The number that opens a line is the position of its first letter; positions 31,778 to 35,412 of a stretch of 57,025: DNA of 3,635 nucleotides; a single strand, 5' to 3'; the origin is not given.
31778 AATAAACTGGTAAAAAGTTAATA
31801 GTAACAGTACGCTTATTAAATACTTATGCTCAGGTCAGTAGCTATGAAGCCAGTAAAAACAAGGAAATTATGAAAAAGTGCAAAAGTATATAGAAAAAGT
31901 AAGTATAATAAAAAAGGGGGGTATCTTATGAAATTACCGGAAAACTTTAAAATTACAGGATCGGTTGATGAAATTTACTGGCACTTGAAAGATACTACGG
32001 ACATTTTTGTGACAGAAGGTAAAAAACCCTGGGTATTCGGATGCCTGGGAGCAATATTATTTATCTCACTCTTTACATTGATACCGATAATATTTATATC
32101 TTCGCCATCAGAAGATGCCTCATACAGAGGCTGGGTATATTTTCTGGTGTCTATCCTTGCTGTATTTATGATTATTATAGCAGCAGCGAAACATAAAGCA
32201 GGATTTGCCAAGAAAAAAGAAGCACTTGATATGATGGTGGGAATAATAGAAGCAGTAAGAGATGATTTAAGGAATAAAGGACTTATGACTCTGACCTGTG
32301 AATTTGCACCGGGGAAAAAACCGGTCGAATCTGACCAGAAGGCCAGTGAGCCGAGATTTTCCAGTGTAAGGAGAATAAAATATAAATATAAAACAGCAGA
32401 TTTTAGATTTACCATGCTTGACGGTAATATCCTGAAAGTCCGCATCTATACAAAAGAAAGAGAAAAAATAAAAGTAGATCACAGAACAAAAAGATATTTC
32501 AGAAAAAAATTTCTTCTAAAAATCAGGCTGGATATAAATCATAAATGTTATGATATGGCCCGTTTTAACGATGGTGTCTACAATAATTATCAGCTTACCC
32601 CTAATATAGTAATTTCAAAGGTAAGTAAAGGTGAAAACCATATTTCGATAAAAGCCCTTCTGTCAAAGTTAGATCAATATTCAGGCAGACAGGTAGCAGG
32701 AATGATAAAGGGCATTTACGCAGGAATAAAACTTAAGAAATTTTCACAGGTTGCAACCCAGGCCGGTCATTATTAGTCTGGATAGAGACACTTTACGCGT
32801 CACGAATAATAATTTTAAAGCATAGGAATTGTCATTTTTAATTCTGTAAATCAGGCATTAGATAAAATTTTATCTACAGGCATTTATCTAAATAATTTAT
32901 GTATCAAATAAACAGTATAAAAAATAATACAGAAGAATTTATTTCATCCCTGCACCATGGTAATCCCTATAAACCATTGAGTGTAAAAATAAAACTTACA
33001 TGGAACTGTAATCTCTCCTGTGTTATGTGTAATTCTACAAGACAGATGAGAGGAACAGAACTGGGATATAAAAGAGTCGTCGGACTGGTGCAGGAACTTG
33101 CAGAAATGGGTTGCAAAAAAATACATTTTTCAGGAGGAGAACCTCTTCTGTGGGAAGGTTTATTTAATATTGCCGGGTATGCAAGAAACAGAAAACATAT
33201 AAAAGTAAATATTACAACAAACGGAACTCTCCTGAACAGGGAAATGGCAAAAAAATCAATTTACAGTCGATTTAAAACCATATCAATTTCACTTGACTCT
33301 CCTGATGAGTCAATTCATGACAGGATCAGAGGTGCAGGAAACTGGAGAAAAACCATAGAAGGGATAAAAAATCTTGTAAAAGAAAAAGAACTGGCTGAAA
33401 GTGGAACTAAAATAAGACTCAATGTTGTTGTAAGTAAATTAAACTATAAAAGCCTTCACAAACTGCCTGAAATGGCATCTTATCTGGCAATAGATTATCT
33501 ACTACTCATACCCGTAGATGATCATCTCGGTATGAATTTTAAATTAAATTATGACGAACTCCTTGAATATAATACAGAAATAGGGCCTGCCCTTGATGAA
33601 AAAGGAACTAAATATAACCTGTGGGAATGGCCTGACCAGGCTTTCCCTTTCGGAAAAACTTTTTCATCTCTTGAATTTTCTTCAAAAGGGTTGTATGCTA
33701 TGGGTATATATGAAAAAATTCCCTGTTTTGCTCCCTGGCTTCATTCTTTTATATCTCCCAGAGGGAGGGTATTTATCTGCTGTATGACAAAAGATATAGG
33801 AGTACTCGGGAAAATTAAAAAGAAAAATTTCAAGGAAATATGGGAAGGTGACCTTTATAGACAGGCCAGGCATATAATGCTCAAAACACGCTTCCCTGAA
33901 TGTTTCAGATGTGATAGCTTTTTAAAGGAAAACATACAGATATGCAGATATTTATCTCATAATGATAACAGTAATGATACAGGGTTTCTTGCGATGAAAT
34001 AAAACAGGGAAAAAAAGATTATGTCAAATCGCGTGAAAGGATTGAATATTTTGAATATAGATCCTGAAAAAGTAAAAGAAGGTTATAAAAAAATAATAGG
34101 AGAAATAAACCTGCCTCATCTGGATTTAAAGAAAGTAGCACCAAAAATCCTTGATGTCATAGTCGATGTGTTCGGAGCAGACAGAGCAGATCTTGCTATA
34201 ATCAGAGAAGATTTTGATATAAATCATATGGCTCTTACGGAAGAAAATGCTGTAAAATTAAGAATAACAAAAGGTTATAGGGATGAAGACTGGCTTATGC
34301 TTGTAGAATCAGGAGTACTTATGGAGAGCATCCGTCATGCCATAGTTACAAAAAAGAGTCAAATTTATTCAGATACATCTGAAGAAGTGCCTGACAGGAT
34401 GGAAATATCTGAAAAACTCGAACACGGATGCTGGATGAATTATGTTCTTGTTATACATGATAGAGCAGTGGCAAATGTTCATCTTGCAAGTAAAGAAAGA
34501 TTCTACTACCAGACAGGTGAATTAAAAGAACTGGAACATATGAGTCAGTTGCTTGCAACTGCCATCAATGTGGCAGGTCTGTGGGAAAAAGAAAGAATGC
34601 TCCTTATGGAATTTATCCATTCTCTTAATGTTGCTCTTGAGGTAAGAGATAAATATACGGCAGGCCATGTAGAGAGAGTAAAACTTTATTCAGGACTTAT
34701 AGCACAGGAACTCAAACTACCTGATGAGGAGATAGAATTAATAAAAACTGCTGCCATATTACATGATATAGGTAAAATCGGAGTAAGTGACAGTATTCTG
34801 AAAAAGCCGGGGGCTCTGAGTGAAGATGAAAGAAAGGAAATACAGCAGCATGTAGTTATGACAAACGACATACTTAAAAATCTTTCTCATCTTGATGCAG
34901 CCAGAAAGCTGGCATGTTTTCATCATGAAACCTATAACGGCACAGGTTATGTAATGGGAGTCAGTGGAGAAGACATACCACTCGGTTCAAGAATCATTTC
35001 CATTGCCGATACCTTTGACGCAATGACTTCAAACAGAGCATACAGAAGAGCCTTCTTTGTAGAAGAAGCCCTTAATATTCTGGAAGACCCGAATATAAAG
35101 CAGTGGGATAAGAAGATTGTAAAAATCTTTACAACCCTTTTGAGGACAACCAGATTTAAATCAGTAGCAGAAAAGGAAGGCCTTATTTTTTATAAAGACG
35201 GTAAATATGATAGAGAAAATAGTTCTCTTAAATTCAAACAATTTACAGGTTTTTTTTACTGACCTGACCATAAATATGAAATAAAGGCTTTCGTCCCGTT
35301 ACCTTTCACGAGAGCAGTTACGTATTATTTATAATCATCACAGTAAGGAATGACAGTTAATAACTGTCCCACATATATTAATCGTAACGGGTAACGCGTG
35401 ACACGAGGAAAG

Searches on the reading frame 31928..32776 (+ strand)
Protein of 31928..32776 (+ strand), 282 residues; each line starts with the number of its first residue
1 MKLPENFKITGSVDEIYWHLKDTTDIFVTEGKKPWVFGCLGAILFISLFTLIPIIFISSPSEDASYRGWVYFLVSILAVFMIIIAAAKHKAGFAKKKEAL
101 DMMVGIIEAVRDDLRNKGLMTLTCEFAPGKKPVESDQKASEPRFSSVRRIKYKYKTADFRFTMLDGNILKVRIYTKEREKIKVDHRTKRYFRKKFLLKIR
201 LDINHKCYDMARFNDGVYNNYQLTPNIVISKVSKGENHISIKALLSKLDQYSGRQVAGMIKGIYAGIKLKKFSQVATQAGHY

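Call 36: search_protein_families(library=pfam, proteins=[window:31928-32776:+], max_evalue=0.01)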
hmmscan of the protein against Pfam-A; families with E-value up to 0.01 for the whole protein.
window:31928-32776:+ (282 aa): 1 family
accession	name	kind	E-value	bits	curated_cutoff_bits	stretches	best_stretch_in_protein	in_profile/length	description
PF13347.12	MFS_2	-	0.0023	17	27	1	36-124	141-231/427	MFS/sugar transport protein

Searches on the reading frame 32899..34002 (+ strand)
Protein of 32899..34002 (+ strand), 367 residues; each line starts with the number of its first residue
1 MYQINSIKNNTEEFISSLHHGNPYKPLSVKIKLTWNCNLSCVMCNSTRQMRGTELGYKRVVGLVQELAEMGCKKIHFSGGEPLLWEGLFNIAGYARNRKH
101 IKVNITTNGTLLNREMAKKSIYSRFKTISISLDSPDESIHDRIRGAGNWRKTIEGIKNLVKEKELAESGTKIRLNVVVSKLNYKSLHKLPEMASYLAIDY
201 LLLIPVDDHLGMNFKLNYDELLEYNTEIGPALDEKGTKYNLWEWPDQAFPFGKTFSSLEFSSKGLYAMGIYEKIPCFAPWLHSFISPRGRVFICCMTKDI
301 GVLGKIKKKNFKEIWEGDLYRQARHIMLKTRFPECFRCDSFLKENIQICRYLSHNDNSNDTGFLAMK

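Call 36: search_protein_families(library=pfam, proteins=[window:32899-34002:+], max_evalue=0.01)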
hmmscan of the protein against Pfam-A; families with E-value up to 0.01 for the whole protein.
window:32899-34002:+ (367 aa): 3 families
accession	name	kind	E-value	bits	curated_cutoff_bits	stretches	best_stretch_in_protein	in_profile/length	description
PF04055.27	Radical_SAM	-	2.9e-23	83.3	29.5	1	34-162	4-139/166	Radical SAM superfamily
PF13186.11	SPASM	-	1.6e-12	47.9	21.5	1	276-339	1-67/67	Iron-sulfur cluster-binding domain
PF13353.11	Fer4_12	-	0.0012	19.6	22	1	36-121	14-105/137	4Fe-4S single cluster domain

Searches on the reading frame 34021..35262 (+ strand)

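Call 36: search_protein_families(library=pfam, proteins=[window:34021-35262:+], max_evalue=0.01)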
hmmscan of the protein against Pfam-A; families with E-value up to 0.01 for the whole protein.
window:34021-35262:+ (413 aa): 4 families
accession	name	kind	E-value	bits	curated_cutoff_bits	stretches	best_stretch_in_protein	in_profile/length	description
PF13487.12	HD_5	-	3.9e-33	115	27.2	1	205-364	6-168/170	HD domain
PF01966.28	HD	-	7.6e-20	71.8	22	1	214-335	2-116/116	HD domain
PF08668.18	HDOD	-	0.00085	19.3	22.9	1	180-286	59-166/196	HDOD domain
PF13185.12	GAF_2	-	0.00087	19.9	28.6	1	34-182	2-135/136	GAF domain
